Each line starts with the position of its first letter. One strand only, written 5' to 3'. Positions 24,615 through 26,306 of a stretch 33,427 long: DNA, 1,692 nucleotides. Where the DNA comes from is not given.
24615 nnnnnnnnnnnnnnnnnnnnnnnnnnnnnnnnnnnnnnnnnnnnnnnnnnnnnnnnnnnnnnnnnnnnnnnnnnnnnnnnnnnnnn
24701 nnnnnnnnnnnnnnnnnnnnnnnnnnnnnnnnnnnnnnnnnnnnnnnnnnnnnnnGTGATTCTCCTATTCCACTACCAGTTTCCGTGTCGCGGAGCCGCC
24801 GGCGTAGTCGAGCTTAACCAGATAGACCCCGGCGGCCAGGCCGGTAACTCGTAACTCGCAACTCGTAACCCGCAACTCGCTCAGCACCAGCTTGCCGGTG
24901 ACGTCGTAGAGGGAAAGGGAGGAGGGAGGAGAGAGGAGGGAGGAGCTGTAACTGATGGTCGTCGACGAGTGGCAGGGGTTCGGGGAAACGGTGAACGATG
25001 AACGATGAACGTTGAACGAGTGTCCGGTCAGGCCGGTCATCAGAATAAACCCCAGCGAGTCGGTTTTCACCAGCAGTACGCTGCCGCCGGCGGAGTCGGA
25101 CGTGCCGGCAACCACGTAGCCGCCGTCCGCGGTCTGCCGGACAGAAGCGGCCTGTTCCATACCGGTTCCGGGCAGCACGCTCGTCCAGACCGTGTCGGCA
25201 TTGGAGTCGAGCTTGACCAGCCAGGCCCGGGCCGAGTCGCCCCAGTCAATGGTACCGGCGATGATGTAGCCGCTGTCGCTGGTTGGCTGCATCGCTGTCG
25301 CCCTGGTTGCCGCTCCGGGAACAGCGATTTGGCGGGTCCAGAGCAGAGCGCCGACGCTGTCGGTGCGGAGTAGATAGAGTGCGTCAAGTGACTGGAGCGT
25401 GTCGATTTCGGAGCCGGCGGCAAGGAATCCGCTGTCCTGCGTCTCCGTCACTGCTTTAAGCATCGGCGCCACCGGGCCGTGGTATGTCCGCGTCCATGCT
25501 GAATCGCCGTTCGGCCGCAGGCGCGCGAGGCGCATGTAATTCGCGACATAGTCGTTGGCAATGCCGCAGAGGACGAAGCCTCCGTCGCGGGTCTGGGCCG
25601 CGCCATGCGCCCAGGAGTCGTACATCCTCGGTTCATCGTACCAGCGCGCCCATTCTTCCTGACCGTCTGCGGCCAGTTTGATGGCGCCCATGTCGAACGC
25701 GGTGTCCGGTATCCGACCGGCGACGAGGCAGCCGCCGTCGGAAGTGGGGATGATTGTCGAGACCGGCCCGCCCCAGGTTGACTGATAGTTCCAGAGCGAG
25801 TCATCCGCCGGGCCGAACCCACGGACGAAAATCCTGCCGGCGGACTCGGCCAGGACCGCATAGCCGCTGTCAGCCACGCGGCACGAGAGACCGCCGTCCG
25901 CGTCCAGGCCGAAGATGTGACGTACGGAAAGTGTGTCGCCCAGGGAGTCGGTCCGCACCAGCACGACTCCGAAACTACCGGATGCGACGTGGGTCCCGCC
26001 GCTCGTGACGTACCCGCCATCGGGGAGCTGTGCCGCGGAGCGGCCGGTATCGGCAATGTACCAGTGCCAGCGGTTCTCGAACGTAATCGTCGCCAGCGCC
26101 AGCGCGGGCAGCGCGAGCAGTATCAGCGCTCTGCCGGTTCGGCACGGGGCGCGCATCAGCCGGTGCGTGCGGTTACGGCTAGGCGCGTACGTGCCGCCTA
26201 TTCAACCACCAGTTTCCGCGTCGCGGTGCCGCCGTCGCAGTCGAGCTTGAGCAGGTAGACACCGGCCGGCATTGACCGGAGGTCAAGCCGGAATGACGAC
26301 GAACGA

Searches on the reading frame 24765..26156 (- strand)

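Call 11: search_protein_families(library=pfam, proteins=[window:24765-26156:-], max_evalue=0.01)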
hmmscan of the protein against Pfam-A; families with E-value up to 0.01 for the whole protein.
window:24765-26156:- (463 aa): 1 family
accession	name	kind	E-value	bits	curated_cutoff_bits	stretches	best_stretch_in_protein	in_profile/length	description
PF18962.6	Por_Secre_tail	-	3.9e-09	37.1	27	1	391-462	2-75/75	Secretion system C-terminal sorting domain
